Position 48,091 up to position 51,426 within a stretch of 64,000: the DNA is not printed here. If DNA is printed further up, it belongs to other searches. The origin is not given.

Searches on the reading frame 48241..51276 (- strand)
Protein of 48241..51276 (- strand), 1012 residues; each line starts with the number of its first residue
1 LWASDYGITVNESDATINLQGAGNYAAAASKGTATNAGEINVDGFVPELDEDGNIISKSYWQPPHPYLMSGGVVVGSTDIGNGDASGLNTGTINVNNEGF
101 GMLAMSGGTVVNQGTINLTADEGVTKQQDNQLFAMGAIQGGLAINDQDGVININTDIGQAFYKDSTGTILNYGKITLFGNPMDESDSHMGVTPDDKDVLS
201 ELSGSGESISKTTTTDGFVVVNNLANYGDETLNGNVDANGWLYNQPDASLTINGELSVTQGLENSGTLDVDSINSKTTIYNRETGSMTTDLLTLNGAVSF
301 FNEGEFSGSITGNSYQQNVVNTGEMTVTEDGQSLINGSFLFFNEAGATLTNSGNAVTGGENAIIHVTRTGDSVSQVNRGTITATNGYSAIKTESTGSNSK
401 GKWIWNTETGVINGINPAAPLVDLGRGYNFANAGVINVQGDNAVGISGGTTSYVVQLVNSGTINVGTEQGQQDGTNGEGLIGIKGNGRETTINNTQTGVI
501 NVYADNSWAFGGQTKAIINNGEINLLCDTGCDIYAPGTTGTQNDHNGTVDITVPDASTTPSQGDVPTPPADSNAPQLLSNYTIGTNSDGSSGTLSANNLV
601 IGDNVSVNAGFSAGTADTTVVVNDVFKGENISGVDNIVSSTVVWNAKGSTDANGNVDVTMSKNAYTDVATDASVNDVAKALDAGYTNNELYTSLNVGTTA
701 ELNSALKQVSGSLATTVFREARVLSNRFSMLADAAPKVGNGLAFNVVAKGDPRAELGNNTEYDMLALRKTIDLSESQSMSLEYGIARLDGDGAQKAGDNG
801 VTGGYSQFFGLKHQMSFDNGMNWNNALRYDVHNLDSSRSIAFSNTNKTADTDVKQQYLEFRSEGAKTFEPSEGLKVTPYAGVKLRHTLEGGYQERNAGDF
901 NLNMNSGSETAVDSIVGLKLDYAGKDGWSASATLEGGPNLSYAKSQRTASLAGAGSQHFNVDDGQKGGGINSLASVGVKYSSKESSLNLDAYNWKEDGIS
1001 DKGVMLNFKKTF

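Call 57: profile_search(protein=window:48241-51276:-)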
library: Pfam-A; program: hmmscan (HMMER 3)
A. the first sequence (1012 residues): domains with independent E <= 10: 2; with E <= 0.001: 2
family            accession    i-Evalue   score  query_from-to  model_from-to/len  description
BigA_beta         PF25783.1     1.3e-24    86.3     580-664         1-84/84  BigA beta sandwich domain
Autotransporter   PF03797.25    1.6e-18    67.8     784-983        49-245/255  Autotransporter beta-domain
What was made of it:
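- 49285..49539 (-): BigA beta-sandwich domain (Pfam PF25783), aa 1579-1663. Pfam i-Evalue 1.3e-24 (call 57).
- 48328..48929 (-): Autotransporter beta-domain (Pfam PF03797), aa 1783-1982: the outer-membrane barrel. Pfam i-Evalue 1.6e-18 (call 57).
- On Type Va (classical) autotransporter: PF03797 matches aa 1783-1982 with i-Evalue 1.6e-18 (call 57).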
